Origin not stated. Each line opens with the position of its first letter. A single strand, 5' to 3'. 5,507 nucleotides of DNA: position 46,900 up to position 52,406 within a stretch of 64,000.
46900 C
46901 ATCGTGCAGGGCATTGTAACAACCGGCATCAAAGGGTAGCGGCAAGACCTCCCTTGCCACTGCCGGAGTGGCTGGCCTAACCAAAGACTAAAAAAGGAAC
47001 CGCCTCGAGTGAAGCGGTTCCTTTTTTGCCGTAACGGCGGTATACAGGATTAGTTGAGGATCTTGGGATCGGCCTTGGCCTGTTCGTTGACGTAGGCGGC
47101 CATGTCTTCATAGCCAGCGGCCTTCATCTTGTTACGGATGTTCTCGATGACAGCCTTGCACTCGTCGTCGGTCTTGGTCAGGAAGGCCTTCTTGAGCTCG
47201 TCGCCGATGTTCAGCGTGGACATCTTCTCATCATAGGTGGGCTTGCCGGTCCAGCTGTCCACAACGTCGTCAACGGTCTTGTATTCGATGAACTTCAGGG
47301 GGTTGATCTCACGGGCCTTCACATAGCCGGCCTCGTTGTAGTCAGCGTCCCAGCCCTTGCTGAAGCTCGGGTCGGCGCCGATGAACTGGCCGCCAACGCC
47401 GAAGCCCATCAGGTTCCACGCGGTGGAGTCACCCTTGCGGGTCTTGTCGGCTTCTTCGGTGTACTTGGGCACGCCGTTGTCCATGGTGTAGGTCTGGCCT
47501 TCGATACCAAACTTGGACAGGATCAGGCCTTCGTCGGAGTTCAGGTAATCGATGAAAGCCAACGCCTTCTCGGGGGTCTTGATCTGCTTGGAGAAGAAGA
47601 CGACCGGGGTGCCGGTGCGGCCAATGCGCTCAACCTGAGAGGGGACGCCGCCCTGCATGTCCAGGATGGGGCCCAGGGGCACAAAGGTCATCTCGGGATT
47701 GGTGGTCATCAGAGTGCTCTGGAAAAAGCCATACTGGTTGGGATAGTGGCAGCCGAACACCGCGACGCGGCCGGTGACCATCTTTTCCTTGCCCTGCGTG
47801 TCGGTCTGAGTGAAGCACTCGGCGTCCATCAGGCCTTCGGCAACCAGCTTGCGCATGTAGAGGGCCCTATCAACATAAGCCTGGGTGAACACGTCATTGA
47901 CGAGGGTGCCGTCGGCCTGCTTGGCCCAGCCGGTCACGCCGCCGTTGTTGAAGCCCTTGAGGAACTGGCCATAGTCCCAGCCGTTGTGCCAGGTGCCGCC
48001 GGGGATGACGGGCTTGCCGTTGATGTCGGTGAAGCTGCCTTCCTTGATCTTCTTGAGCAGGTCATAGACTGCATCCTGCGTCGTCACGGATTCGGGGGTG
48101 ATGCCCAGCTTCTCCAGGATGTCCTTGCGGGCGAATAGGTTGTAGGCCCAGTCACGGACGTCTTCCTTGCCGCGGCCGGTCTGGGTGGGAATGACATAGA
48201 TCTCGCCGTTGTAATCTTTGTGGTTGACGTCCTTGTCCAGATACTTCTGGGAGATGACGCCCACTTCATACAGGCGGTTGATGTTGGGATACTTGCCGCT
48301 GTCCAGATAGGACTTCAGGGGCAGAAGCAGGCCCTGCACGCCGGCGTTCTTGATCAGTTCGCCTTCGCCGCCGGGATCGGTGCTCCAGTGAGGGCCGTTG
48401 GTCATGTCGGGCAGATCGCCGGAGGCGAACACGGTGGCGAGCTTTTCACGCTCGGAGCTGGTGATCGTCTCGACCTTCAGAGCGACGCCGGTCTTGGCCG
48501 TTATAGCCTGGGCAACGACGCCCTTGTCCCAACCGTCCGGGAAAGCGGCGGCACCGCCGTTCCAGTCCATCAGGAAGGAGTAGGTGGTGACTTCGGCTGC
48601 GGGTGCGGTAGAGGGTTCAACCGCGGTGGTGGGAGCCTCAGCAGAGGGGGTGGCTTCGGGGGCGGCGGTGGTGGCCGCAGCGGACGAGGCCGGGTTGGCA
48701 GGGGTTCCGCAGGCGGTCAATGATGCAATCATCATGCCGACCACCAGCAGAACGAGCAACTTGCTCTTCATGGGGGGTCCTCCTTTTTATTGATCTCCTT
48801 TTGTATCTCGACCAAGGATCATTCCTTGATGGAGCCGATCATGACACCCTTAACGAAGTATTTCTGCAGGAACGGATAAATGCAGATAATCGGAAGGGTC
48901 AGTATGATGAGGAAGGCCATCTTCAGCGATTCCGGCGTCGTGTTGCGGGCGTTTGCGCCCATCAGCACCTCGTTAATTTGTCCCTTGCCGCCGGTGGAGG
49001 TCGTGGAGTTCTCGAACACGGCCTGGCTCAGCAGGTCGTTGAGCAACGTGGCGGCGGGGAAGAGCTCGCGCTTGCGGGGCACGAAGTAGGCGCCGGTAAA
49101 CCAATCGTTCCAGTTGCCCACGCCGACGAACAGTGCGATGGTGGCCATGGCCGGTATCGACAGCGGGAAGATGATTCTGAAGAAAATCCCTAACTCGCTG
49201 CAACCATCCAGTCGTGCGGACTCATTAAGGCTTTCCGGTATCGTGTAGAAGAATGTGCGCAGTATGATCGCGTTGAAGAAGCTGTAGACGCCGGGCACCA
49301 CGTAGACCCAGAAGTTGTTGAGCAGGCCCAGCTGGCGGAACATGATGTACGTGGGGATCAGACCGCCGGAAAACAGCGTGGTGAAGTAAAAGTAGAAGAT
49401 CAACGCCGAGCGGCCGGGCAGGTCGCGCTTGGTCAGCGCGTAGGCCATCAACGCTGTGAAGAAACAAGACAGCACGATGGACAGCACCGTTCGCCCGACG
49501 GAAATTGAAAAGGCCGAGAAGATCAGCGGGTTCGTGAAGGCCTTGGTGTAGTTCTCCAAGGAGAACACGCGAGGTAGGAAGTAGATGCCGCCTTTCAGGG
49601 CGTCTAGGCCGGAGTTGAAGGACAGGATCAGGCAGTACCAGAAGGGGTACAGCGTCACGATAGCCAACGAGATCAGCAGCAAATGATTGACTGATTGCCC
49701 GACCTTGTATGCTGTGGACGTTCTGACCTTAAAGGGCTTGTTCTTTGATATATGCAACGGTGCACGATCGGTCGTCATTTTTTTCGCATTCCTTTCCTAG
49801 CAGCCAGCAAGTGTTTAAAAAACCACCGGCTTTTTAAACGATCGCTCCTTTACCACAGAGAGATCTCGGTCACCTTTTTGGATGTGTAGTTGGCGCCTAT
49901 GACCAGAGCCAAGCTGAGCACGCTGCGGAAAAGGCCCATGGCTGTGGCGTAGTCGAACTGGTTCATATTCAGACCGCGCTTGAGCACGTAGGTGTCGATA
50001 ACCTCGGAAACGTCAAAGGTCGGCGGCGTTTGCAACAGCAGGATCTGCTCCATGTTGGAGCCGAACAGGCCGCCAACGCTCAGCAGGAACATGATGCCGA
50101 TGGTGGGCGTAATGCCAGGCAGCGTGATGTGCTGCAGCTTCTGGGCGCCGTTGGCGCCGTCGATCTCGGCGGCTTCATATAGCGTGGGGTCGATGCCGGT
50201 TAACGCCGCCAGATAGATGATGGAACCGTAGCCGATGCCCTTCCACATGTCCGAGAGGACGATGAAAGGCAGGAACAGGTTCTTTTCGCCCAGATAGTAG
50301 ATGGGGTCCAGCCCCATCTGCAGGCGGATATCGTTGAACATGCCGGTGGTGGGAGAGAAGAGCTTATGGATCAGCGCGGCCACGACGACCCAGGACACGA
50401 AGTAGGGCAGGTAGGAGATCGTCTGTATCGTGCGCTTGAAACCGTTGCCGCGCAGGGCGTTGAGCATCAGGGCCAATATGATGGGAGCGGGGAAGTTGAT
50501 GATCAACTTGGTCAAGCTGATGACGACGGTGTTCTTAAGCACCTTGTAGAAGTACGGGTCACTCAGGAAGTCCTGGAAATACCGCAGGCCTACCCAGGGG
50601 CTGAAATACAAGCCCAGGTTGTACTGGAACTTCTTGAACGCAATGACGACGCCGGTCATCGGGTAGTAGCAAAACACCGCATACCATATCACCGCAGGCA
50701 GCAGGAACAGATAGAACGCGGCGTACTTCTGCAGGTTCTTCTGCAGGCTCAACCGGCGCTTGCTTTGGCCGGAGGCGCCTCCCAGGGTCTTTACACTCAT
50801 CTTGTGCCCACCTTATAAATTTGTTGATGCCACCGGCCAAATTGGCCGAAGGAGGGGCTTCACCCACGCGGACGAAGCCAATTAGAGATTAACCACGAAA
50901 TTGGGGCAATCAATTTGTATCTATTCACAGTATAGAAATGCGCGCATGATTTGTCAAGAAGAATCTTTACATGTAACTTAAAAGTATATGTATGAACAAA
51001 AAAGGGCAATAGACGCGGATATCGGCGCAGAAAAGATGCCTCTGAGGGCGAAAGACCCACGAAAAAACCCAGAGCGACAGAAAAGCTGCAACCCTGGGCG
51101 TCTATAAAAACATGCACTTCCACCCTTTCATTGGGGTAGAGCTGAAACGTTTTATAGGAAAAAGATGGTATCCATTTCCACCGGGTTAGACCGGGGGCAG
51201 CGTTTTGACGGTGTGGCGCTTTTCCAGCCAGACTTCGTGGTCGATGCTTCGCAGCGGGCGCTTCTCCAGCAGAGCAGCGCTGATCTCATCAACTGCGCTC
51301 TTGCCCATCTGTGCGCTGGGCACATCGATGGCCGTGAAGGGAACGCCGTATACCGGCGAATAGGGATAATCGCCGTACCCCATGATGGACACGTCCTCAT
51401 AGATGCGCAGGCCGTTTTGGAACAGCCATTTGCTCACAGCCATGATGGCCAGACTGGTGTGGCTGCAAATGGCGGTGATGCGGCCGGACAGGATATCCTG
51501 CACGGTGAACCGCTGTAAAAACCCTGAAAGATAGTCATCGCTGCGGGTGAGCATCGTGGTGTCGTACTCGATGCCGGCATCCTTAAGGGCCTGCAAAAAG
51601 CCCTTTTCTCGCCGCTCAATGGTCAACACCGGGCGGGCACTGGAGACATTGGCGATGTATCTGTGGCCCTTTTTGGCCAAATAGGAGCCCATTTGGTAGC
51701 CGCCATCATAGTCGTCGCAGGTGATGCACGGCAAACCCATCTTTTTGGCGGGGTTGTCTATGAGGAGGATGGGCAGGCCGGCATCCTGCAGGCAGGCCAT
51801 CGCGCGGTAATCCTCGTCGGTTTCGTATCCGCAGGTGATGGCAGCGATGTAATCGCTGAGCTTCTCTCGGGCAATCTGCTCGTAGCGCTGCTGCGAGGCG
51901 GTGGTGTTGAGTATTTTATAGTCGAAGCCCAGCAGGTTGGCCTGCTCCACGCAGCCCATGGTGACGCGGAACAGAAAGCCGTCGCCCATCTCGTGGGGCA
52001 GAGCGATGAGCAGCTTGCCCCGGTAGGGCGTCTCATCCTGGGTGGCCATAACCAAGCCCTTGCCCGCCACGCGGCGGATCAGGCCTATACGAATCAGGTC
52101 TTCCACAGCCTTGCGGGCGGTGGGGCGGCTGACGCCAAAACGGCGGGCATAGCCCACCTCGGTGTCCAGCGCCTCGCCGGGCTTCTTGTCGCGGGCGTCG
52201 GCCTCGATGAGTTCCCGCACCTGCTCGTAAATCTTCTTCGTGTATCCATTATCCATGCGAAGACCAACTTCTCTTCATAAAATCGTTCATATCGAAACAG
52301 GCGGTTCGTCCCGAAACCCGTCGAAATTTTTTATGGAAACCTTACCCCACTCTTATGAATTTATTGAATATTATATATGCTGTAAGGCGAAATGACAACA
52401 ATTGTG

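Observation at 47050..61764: Self-contained locus linking alpha-mannoside import and hydrolysis to two oxidoreductases and radical chemistry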

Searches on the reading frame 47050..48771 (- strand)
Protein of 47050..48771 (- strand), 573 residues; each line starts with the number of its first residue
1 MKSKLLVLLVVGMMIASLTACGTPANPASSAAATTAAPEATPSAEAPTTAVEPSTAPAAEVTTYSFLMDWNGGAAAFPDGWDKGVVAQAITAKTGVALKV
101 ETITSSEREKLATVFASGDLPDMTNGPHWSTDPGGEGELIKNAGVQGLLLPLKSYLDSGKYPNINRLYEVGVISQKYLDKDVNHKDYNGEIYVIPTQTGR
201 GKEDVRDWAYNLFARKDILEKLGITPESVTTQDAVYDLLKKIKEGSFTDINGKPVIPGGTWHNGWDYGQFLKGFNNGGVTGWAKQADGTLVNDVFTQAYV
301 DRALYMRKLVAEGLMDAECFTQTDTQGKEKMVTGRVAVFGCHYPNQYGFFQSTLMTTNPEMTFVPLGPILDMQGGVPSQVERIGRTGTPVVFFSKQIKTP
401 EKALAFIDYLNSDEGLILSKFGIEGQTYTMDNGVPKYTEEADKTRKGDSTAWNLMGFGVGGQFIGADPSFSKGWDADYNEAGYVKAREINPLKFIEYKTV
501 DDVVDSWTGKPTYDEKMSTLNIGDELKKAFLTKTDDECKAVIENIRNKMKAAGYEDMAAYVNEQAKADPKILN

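Call 3: search_protein_families(library=pfam, proteins=[window:47050-48771:-])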
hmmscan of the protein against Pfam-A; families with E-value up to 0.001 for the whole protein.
window:47050-48771:- (573 aa): 0 families

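Call 4: search_protein_families(library=ncbifam, proteins=[window:47050-48771:-])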
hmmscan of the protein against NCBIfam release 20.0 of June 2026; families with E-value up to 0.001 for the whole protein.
window:47050-48771:- (573 aa): 0 families

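Call 32: search_protein_families(library=pfam, proteins=[window:47050-48771:-], max_evalue=0.1)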
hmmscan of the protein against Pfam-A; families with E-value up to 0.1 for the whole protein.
window:47050-48771:- (573 aa): 1 family
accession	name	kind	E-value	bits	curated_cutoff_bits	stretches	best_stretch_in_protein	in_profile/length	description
PF12010.13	DUF3502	-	0.088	13.7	24.4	0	521-566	21-65/69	Domain of unknown function (DUF3502)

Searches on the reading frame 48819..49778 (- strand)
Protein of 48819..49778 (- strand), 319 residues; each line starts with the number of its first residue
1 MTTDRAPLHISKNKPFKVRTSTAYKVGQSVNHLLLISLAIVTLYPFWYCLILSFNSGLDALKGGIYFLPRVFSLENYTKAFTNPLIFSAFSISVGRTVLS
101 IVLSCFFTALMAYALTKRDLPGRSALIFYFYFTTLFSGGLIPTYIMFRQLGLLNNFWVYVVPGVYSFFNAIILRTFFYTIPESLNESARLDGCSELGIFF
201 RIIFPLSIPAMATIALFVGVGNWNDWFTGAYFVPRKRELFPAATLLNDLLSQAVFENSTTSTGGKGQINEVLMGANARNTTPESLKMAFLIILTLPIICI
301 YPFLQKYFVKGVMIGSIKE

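Call 3: search_protein_families(library=pfam, proteins=[window:48819-49778:-])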
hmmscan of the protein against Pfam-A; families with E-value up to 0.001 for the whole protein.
window:48819-49778:- (319 aa): 1 family
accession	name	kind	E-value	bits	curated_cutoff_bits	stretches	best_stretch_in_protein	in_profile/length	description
PF00528.27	BPD_transp_1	-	1.1e-09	38.8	26.4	1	126-312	37-182/184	Binding-protein-dependent transport system inner membrane component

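Call 4: search_protein_families(library=ncbifam, proteins=[window:48819-49778:-])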
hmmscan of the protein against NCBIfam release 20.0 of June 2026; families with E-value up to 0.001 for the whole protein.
window:48819-49778:- (319 aa): 10 families
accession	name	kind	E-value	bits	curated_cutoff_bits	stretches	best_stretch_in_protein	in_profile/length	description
NF040932.1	ABC_arch_GlcU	equivalog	3e-19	69.7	340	1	29-228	3-207/272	glucose ABC transporter permease GlcU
NF008210.0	PRK10973.1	equivalog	1.1e-12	48.2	297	1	81-312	77-276/281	sn-glycerol-3-phosphate ABC transporter permease UgpE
NF008231.0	PRK10998.1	equivalog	1.7e-08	34.4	261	1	85-216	82-220/296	maltose ABC transporter permease MalG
NF007047.0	PRK09500.1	equivalog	4.3e-07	29.8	326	1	57-213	29-187/257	spermidine/putrescine ABC transporter permease PotC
TIGR02139.1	permease_CysT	equivalog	9.3e-06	25.4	246.1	0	73-124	35-86/265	sulfate ABC transporter permease subunit CysT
NF040839.1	tungstate_WtpB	equivalog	0.00011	21.9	340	0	75-213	31-184/251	tungstate ABC transporter permease WtpB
TIGR02141.1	modB_ABC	equivalog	0.00011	21.9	182.6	0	131-213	54-139/208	molybdate ABC transporter permease subunit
TIGR01581.1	Mo_ABC_porter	hypoth_equivalog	0.00015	21.3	210.3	0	170-211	119-160/225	ABC transporter permease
TIGR00969.1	3a0106s02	subfamily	0.00017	21.2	240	1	73-126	46-99/272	sulfate ABC transporter permease subunit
NF008208.0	PRK10971.1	equivalog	0.00019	21.1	415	0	72-126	42-96/277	sulfate/thiosulfate ABC transporter permease CysT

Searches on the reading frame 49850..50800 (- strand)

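Call 3: search_protein_families(library=pfam, proteins=[window:49850-50800:-])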
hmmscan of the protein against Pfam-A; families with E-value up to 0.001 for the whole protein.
window:49850-50800:- (316 aa): 1 family
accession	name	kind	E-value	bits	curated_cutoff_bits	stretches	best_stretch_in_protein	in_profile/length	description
PF00528.27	BPD_transp_1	-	5.4e-12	46.3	26.4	1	104-308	3-180/184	Binding-protein-dependent transport system inner membrane component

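Call 4: search_protein_families(library=ncbifam, proteins=[window:49850-50800:-])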
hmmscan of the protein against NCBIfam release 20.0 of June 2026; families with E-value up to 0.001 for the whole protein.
window:49850-50800:- (316 aa): 9 families
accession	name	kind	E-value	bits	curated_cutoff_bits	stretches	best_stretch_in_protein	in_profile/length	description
NF007852.0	PRK10561.1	equivalog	3.6e-18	66.4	335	1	29-242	14-221/295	sn-glycerol-3-phosphate ABC transporter permease UgpA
NF040931.1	ABC_arch_GlcT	equivalog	8e-16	58.5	360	1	33-233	2-199/278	glucose ABC transporter permease GlcT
NF008232.0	PRK10999.1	equivalog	2.6e-10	39.7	392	1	73-234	268-432/520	maltose ABC transporter permease MalF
TIGR03262.1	PhnU2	equivalog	3.4e-08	32.6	593.25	1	41-231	15-187/546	putative 2-aminoethylphosphonate ABC transporter permease subunit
NF011624.0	PRK15050.1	equivalog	5.8e-06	25.6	247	1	20-235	16-219/297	2-aminoethylphosphonate ABC transporter permease subunit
TIGR00969.1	3a0106s02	subfamily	1.5e-05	24.6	240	1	71-247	46-213/272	sulfate ABC transporter permease subunit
TIGR02140.1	permease_CysW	equivalog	1.9e-05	24.3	329.1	1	71-231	32-183/261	sulfate ABC transporter permease subunit CysW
TIGR02139.1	permease_CysT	equivalog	0.0007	19.3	246.1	0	72-305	36-257/265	sulfate ABC transporter permease subunit CysT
NF008231.0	PRK10998.1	equivalog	0.00073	19.2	261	1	201-281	182-262/296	maltose ABC transporter permease MalG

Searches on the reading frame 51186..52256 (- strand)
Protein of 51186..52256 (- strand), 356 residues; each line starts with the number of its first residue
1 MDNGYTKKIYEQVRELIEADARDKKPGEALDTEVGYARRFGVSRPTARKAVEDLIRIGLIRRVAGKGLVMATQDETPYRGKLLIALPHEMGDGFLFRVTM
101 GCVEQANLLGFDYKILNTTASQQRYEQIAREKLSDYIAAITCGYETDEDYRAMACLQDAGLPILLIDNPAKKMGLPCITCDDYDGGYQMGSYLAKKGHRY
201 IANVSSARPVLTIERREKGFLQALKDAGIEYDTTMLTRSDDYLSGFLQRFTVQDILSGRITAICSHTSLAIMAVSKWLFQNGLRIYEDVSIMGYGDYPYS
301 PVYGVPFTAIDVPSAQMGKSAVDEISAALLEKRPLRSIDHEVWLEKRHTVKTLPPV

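Call 3: search_protein_families(library=pfam, proteins=[window:51186-52256:-])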
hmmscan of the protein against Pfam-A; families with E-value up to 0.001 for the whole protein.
window:51186-52256:- (356 aa): 4 families
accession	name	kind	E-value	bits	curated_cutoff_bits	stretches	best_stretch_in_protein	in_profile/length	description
PF00532.27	Peripla_BP_1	-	9.4e-19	68.4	22.2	1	92-327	13-259/281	Periplasmic binding proteins and sugar binding domain of LacI family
PF13377.12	Peripla_BP_3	-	2.1e-17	64.1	26.5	1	192-335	3-152/167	Periplasmic binding protein-like domain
PF00392.27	GntR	-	1.8e-07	31.2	27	1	7-68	3-62/64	Bacterial regulatory proteins, gntR family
PF13407.12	Peripla_BP_4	-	3.4e-07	30.5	35.1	1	87-295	5-217/258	Periplasmic binding protein domain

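Call 4: search_protein_families(library=ncbifam, proteins=[window:51186-52256:-])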
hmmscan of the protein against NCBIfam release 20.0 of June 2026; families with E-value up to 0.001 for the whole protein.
window:51186-52256:- (356 aa): 27 families (the best 25 are shown)
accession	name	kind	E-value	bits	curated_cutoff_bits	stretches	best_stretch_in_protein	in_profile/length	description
NF047341.1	lactose_RbsR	equivalog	3.8e-21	75.8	382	1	117-352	98-330/331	ribose utilization transcriptional repressor RbsR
NF007979.0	PRK10703.1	equivalog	8.7e-18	64.5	501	1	118-351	100-332/341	HTH-type transcriptional repressor PurR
NF008269.0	PRK11041.1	equivalog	1.3e-16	60.6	436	1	162-322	148-308/342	DNA-binding transcriptional regulator CytR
NF008002.0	PRK10727.1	equivalog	4.1e-14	52.4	557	1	121-352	104-331/341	HTH-type transcriptional regulator GalR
NF007743.0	PRK10423.1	equivalog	8.5e-14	51.4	531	1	157-326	136-305/330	ribose operon transcriptional repressor RbsR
NF052440.1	TransRegGNTRPSEAE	equivalog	4.9e-12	45.6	400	1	109-334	92-316/333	HTH-type transcriptional regulator GntR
NF007075.0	PRK09526.1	subfamily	1.7e-11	43.7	340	1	124-349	108-330/358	LacI family DNA-binding transcriptional regulator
NF051853.1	TransRegUriRCory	equivalog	3.2e-10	39.6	550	1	110-335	88-308/327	transcriptional regulator UriR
NF011563.0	PRK14987.1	equivalog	6.9e-10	38.7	433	1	146-325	128-305/331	gluconate operon transcriptional repressor GntR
NF007706.0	PRK10401.1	equivalog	9.4e-10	38.3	555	1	174-323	152-301/346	HTH-type transcriptional regulator GalS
TIGR02325.1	C_P_lyase_phnF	equivalog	9.9e-09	35.1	156.8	1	9-73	9-75/238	phosphonate metabolism transcriptional regulator PhnF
TIGR02404.1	trehalos_R_Bsub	equivalog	1.9e-08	34.3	211.95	1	7-71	3-65/233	trehalose operon repressor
TIGR02018.2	his_ut_repres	equivalog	2e-08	33.9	220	1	10-73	1-66/226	histidine utilization transcriptional repressor HutC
TIGR01481.1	ccpA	equivalog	4.8e-08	32.8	442.35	1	95-319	75-297/330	catabolite control protein A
TIGR02417.1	fruct_sucro_rep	subfamily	1.3e-07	31.2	389.55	1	134-333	117-311/327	D-fructose-responsive transcription factor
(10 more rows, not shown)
